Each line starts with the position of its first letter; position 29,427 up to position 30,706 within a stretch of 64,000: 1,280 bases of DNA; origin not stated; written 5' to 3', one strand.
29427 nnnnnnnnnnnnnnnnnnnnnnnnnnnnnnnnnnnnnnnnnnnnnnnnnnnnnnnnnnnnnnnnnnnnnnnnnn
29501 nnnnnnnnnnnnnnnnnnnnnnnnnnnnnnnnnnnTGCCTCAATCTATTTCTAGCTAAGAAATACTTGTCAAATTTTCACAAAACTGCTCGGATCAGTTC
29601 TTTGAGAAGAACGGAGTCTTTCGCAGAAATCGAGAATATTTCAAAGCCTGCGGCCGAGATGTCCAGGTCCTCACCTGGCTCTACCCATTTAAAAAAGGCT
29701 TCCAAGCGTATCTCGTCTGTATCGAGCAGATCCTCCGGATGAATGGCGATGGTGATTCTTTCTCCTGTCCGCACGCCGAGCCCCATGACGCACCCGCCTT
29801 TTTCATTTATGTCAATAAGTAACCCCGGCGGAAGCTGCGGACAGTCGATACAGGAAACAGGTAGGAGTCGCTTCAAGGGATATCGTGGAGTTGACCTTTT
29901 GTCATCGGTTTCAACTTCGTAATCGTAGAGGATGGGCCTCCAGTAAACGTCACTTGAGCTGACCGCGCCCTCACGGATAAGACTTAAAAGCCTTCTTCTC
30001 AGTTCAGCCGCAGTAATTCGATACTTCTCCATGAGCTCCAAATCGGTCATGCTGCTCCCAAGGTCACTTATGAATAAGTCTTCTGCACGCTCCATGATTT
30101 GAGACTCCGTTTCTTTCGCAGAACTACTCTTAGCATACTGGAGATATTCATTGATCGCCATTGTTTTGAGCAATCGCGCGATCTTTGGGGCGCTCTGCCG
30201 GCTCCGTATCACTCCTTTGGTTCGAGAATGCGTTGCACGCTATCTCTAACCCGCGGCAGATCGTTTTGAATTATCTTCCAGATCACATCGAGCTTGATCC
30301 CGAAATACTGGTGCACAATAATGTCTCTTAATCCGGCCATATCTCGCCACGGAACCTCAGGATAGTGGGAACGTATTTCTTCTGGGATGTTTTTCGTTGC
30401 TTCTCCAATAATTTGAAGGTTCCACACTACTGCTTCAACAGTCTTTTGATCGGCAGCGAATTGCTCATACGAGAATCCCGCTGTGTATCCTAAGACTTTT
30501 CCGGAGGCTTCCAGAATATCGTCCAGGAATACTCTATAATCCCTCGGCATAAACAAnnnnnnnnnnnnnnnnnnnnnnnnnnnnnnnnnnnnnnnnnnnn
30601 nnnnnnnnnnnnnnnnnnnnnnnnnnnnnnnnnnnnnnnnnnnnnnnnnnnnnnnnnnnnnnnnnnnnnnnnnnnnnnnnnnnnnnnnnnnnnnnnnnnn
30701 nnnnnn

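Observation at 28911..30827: Two tandem MntA/HepT modules, each with one partner inactivated, flanking a PilZ-like gene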

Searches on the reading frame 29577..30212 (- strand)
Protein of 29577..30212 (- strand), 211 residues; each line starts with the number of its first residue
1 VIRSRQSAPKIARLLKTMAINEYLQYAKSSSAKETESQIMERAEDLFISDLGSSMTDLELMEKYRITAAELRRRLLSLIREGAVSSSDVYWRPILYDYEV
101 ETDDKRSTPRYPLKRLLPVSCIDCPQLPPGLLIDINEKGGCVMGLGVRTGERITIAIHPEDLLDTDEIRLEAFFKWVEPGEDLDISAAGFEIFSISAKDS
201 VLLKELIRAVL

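Call 5: search_protein_families(library=pfam, proteins=[window:29577-30212:-], max_evalue=1)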
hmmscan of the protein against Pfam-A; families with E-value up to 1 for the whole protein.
window:29577-30212:- (211 aa): 0 families

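Call 10: find_homologous_proteins(query=window:29577-30212:-, max_evalue=0.001)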
Query window:29577-30212:- (211 aa): 31 proteins with E <= 0.001 among 434 candidates.
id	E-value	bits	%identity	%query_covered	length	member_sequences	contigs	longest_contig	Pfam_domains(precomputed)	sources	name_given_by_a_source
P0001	1.0e-106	373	100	82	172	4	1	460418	-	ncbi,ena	-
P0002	6.6e-84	298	79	82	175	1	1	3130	-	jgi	jgi:hypothetical protein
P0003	7.4e-80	285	73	82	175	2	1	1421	-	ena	-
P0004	6.6e-71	256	68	83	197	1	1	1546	-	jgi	jgi:hypothetical protein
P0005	5.4e-68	246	69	81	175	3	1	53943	-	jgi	jgi:hypothetical protein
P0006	2.9e-65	237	67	81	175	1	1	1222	-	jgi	jgi:hypothetical protein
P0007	1.0e-64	236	65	81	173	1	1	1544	PF07238.20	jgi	jgi:hypothetical protein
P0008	9.9e-64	232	65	82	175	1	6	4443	-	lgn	-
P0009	5.0e-63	230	61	81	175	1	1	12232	PF07238.20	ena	-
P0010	8.1e-63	229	63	81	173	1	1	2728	-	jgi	jgi:hypothetical protein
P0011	2.9e-60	221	60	81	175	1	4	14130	-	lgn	-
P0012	4.9e-52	194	53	89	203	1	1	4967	PF07238.20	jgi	jgi:hypothetical protein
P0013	8.0e-52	194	55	80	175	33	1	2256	-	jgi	jgi:hypothetical protein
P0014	8.6e-52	194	55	80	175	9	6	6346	-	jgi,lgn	-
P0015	2.9e-51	192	55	78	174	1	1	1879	PF07238.20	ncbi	-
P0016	3.6e-51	191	55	80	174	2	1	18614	-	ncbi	ncbi:MAG: PilZ domain-containing protein [Desulfomonilaceae bacterium]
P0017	3.7e-51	191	55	78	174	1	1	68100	-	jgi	jgi:hypothetical protein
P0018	7.5e-51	190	55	80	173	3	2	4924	PF07238.20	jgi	jgi:hypothetical protein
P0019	1.5e-50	189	55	78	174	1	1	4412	PF07238.20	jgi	jgi:hypothetical protein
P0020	2.1e-49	186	51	86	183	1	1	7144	PF07238.20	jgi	jgi:hypothetical protein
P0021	3.9e-49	185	53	80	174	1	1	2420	PF07238.20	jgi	jgi:hypothetical protein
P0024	6.2e-48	181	51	83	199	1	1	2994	PF07238.20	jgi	jgi:PilZ domain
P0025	5.4e-46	175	53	80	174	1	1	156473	-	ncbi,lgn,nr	ncbi:MAG: PilZ domain-containing protein [Desulfomonile tiedjei]|nr:PilZ domain-containing protein [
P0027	6.4e-45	171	52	80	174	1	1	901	PF07238.20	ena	-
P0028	1.2e-44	170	52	80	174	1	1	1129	PF07238.20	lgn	-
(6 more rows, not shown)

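Call 11: find_encoding_contigs(protein=P0001, flank=6000, max_places=4)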
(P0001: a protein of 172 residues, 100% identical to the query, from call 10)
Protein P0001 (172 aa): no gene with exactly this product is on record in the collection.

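Call 12: find_encoding_contigs(protein=P0005, flank=6000, max_places=3)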
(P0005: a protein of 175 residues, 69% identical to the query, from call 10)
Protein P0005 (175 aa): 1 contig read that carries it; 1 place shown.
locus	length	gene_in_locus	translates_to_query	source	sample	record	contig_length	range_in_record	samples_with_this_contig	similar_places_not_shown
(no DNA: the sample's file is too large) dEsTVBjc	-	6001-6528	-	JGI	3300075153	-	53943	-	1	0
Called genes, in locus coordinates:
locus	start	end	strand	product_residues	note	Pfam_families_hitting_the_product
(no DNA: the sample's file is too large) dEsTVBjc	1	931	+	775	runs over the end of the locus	PF05547:Peptidase_M6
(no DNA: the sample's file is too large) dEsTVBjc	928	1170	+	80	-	-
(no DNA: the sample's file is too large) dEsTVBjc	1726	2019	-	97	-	PF00589:Phage_integrase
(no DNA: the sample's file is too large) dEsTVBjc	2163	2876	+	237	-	PF13560:HTH_31 (weak), PF01381:HTH_3 (weak)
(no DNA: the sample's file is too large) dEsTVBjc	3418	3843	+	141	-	PF01909:NTP_transf_2, PF18765:Polbeta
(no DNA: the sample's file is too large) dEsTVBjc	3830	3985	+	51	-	-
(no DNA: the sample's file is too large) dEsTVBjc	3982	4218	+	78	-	PF01934:HepT-like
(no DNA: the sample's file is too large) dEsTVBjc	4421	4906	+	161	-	PF00656:Peptidase_C14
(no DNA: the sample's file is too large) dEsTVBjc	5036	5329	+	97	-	-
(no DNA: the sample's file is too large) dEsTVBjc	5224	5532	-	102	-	-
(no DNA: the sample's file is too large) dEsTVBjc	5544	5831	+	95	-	-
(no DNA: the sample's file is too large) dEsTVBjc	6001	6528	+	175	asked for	-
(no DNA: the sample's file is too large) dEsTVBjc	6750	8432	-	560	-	PF16957:Mal_decarbox_Al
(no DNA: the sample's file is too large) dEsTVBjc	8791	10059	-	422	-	PF03600:CitMHS, PF07158:MatC_N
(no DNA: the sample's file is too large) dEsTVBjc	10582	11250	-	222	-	PF00392:GntR, PF07729:FCD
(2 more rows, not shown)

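Call 13: find_encoding_contigs(protein=P0025, flank=6000, max_places=3)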
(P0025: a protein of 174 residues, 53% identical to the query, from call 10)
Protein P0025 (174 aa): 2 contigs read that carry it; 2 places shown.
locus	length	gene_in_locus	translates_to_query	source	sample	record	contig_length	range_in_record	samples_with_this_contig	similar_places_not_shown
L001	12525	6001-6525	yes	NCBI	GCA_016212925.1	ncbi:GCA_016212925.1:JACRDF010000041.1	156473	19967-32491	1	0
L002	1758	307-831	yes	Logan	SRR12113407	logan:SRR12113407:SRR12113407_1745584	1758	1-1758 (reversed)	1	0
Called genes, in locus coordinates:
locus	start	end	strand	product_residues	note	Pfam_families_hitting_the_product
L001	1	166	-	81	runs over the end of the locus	PF04255:DUF433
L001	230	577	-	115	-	PF01934:HepT-like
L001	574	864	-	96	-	PF01909:NTP_transf_2, PF18765:Polbeta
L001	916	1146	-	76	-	PF15919:HicB_lk_antitox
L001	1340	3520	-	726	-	PF02743:dCache_1, PF22673:MCP-like_PDC_1, PF00672:HAMP, PF00211:Guanylate_cyc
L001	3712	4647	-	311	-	-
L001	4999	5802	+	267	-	PF04060:FeS, PF12654:DUF3786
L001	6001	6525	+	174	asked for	-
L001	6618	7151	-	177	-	-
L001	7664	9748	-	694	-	PF13231:PMT_2, PF24878:YkcB_C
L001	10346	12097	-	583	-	PF02543:Carbam_trans_N, PF16861:Carbam_trans_C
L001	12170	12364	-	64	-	-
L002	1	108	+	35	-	?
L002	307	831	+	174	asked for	-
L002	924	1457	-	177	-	-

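Call 14: find_encoding_contigs(protein=P0017, flank=6000, max_places=3)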
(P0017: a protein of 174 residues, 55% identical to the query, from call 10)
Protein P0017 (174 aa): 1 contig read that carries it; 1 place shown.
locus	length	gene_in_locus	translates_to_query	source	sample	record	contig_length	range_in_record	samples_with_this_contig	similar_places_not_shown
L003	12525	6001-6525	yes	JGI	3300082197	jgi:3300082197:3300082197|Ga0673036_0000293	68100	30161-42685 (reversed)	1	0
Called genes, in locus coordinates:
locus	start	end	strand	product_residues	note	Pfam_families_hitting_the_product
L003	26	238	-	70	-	-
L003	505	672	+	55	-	-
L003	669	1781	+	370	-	PF00724:Oxidored_FMN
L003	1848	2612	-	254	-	PF02517:Rce1-like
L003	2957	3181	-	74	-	-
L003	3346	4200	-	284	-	PF04072:LCM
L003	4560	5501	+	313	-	PF08239:SH3_3 (faint)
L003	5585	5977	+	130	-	-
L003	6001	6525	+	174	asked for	-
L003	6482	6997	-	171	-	-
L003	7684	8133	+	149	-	PF08269:dCache_2, PF17200:sCache_2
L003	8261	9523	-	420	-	PF00190:Cupin_1, PF14667:Polysacc_synt_C (faint), PF19480:DUF6016 (faint), PF05899:Cupin_3 (weak), PF07883:Cupin_2, PF12852:Cupin_6 (faint), PF00190:Cupin_1, PF07883:Cupin_2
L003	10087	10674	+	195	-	-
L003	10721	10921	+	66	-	-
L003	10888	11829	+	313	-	PF04015:DUF362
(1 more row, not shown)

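Call 15: find_encoding_contigs(protein=P0016, flank=6000, max_places=3)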
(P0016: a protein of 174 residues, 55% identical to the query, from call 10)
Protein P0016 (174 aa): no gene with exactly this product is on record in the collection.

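Call 24: find_encoding_contigs(protein=P0002, flank=6000, max_places=3)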
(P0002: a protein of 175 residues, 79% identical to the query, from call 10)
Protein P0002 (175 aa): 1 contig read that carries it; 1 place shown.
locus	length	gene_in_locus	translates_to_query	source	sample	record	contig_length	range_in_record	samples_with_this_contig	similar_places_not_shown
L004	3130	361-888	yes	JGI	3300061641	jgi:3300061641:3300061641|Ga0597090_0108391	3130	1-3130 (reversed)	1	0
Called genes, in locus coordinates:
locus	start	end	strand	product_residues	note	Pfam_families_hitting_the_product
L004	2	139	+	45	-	?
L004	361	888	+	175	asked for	-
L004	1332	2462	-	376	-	PF03916:NrfD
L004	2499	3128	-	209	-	PF13247:Fer4_11, PF12838:Fer4_7 (weak), PF13187:Fer4_9 (weak), PF00037:Fer4 (weak), PF12837:Fer4_6 (weak), PF13237:Fer4_10 (weak), PF12838:Fer4_7 (weak), PF13247:Fer4_11, +2 more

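Call 25: find_encoding_contigs(protein=P0009, flank=6000, max_places=3)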
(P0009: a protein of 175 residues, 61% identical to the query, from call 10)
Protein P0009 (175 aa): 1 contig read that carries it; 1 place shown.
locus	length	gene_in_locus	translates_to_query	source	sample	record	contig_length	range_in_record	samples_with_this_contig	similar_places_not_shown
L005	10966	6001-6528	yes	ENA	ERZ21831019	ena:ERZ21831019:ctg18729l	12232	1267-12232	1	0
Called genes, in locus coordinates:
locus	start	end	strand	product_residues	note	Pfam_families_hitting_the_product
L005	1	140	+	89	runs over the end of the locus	-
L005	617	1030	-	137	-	PF07366:SnoaL, PF12680:SnoaL_2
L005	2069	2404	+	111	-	-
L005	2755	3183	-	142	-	-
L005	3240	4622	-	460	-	-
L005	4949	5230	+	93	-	-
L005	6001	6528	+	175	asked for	PF07238:PilZ (weak)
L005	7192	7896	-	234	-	-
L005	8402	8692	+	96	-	-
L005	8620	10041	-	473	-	PF02667:SCFA_trans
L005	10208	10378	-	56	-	-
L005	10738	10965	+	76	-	?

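Call 26: find_encoding_contigs(protein=P0011, flank=6000, max_places=4)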
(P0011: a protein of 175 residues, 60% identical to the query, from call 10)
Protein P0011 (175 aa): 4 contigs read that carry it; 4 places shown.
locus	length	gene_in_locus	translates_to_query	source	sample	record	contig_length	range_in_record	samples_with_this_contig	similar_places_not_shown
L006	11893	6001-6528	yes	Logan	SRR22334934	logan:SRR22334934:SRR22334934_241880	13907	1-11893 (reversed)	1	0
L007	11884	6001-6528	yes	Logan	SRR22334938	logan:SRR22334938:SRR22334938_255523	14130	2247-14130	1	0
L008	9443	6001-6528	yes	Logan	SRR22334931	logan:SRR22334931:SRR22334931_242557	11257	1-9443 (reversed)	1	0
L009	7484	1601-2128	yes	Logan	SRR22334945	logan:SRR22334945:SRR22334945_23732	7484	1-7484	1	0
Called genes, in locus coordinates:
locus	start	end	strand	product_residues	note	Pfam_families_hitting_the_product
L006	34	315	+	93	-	-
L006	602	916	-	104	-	-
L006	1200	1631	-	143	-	PF07366:SnoaL, PF12680:SnoaL_2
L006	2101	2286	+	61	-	PF07411:DUF1508 (weak)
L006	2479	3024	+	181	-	-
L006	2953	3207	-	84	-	-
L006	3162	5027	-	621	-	-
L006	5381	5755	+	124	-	-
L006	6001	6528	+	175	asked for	-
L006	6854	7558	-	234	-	-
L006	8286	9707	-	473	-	PF02667:SCFA_trans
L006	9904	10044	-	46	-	-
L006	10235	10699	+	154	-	-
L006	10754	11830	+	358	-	PF00158:Sigma54_activat, PF14532:Sigma54_activ_2, PF00004:AAA (weak), PF07728:AAA_5, PF25601:AAA_lid_14, PF02954:HTH_8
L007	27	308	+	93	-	-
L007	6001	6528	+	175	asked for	-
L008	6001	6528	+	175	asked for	-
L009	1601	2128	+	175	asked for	-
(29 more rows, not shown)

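Call 31: search_protein_families(library=pfam, alignment_id=A3, max_evalue=1)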
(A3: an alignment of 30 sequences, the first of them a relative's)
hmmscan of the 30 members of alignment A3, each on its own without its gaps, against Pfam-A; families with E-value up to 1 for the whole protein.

A. member 1, P0001 (172 aa): 0 families

B. families by the number of members that match (of 30 scanned): 9 families
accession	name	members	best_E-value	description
PF07238.19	PilZ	24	1.9e-07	PilZ domain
PF00392.27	GntR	4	0.019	Bacterial regulatory proteins, gntR family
PF13412.12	HTH_24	2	0.036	Winged helix-turn-helix DNA-binding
PF09469.16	Cobl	1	0.033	Cordon-bleu ubiquitin-like domain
PF22746.1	SHOCT-like_DUF2089-C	1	0.1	SHOCT-like domain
PF06721.16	DUF1204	1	0.18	Protein of unknown function (DUF1204)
PF08134.16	cIII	1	0.18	cIII protein family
PF02002.24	TFIIE_alpha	1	0.18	TFIIE alpha subunit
PF03020.21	LEM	1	0.75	LEM domain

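Call 32: search_solved_structures(query=A3, max_evalue=10, show_alignments=2)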
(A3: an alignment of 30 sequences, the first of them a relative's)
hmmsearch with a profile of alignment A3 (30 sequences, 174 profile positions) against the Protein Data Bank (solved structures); distinct sequences matched with E-value up to 10: 0.

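Call 34: predict_structure(alignment_id=A3)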
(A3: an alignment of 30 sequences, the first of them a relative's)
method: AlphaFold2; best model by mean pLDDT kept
length: 172 residues; sequences in the alignment: 30
mean_pLDDT: 77.8   pTM: 0.68
mean pLDDT of the five models: 77.8, 76.4, 75.0, 74.3, 73.3
residues with pLDDT >= 90: 40; 70-90: 91; 50-70: 30; < 50: 11
segments of 3 or more residues with pLDDT < 50: 61-63, 68-73
pLDDT, mean of each block of 10 residues (from residue 1): 76 75 82 77 66 53 47 66 89 82 87 94 92 87 69 94 89 68
secondary structure, 60 per line:
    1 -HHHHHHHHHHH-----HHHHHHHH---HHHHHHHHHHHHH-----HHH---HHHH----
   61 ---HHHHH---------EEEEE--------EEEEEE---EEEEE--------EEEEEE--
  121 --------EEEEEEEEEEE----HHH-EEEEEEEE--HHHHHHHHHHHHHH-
elements in order: H2-12 H18-25 H29-41 H53-56 H64-68 E78-82 E91-96 E100-104 E113-118 E129-139 E148-155 H158-171

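Call 45: fold_search(model_id=the predicted structure, library=pdb)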
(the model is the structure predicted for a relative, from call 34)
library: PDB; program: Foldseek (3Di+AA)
matches with E <= 10: 514; with E <= 0.001: 4
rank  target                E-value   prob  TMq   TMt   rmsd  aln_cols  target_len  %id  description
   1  5vx6_B                2.6e-05  1.00  0.45  0.38   3.7       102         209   22  Structure of Bacillus subtilis Inhibitor of motility (MotI/DgrA) (released 2017-11-22)
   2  5vx6_A                2.4e-04  1.00  0.45  0.38   3.7       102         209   22  Structure of Bacillus subtilis Inhibitor of motility (MotI/DgrA) (released 2017-11-22)
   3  4xrn_D                5.0e-04  1.00  0.42  0.65   4.1       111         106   16  Pilz domain with c-di-gmp of a protein from Pseudomonas aeruginosa (released 2016-02-03)
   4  4rt0_A                8.0e-04  1.00  0.42  0.61   4.2       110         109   14  Structure of the Alg44 PilZ domain from Pseudomonas aeruginosa PAO1 in complex with c-di-GMP (released 2015-04-08)
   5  4rt1_B                1.0e-03  1.00  0.37  0.53   5.1       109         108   16  Structure of the Alg44 PilZ domain (R95A mutant) from Pseudomonas aeruginosa PAO1 in complex with c-di-GMP (released 2015-04-08)
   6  4xrn_C                1.1e-03  1.00  0.43  0.64   4.2       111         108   16  Pilz domain with c-di-gmp of a protein from Pseudomonas aeruginosa (released 2016-02-03)
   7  4rt0_C                1.3e-03  1.00  0.42  0.62   4.2       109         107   15  Structure of the Alg44 PilZ domain from Pseudomonas aeruginosa PAO1 in complex with c-di-GMP (released 2015-04-08)
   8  7mie                  1.3e-03  1.00  0.35  0.26   7.1       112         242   14  Crystal structure of the Borreliella burgdorferi PlzA protein in complex with c-di-GMP (released 2021-06-30)
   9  4xrn_B                1.3e-03  1.00  0.40  0.61   4.4       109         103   15  Pilz domain with c-di-gmp of a protein from Pseudomonas aeruginosa (released 2016-02-03)
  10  4rt1_A                1.5e-03  1.00  0.42  0.62   4.4       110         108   15  Structure of the Alg44 PilZ domain (R95A mutant) from Pseudomonas aeruginosa PAO1 in complex with c-di-GMP (released 2015-04-08)
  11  3kyf                  2.3e-03  1.00  0.43  0.33   4.0       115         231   15  Crystal structure of P4397 complexed with c-di-GMP (released 2010-04-14)
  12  4rt0_B                2.9e-03  1.00  0.41  0.60   4.0       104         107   15  Structure of the Alg44 PilZ domain from Pseudomonas aeruginosa PAO1 in complex with c-di-GMP (released 2015-04-08)
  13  4xrn_A                3.6e-03  1.00  0.39  0.60   4.4       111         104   15  Pilz domain with c-di-gmp of a protein from Pseudomonas aeruginosa (released 2016-02-03)
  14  5y6g                  4.8e-03  1.00  0.44  0.57   4.6       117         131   13  PilZ domain with c-di-GMP of YcgR from Escherichia coli (released 2018-07-18)
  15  4i86_B                5.1e-03  1.00  0.38  0.58   3.9       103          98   18  Crystal structure of PilZ domain of CeSA from cellulose synthesizing bacterium (released 2013-04-03)
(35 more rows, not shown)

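Call 55: find_related_loci(query=A3, collection=genome_contigs, flank=4000)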
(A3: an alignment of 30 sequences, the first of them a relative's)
Query A3 (172 aa) in genome_contigs; peptide patterns used: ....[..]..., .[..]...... (x = any residue, [..] = any of these).
18 stretches matched a pattern; 4 encode a relative of the query (tblastn E <= 1e-3); 4 distinct loci.
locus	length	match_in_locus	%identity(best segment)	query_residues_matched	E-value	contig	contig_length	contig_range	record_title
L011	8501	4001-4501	57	5-172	2e-59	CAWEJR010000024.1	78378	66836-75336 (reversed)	MAG: uncultured delta proteobacterium isolate MFD05942.bin.3.322 genome assembly, contig: contig_4397, whole genome shot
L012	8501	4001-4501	57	5-172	1e-58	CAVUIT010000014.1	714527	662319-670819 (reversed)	MAG: uncultured delta proteobacterium isolate MFD01872.bin.2.115 genome assembly, contig: contig_70146, whole genome sho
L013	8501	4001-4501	55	5-172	2e-58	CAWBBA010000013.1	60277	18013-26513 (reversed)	MAG: uncultured delta proteobacterium isolate MFD09730.bin.3.152 genome assembly, contig: contig_32557, whole genome sho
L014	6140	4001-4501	55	5-172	5e-57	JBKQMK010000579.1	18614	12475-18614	MAG: Desulfomonilaceae bacterium isolate LABRr1A1B1C__bin_124 LABRr1A1B1C_000000291452, whole genome shotgun sequence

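Call 67: search_protein_families(library=ncbifam, proteins=[P0001], max_evalue=0.01)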
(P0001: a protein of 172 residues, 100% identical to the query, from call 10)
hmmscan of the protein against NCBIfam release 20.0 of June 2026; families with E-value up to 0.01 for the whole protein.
P0001 (172 aa): 0 families

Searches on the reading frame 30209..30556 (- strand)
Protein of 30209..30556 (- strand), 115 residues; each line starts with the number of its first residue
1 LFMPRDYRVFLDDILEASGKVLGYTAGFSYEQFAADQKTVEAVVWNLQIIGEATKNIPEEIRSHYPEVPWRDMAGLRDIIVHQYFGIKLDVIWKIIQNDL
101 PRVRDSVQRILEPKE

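Call 5: search_protein_families(library=pfam, proteins=[window:30209-30556:-], max_evalue=1)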
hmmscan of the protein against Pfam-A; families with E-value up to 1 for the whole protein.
window:30209-30556:- (115 aa): 1 family
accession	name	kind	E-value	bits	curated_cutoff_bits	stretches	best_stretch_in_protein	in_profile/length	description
PF01934.22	HepT-like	-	1.1e-30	106.2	23.5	1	14-110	1-120/120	Ribonuclease HepT-like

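Call 51: search_solved_structures(query=window:30212-30550:-, max_evalue=0.001, show_alignments=2)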
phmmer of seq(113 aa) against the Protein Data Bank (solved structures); distinct sequences matched with E-value up to 0.001: 0.

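Call 63: find_encoding_contigs(protein=window:30209-30550:-, flank=2000, max_places=3)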
Protein window:30209-30550:- (113 aa): no gene with exactly this product is on record in the collection.

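Call 67: search_protein_families(library=ncbifam, proteins=[window:30209-30550:-], max_evalue=0.01)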
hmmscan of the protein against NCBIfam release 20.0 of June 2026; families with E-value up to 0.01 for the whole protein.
window:30209-30550:- (113 aa): 1 family
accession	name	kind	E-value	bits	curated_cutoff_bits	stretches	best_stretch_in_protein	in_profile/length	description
NF047751.1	HepT_toxin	equivalog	5.8e-13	48.8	60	1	67-102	83-118/120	type VII toxin-antitoxin system HepT family RNase toxin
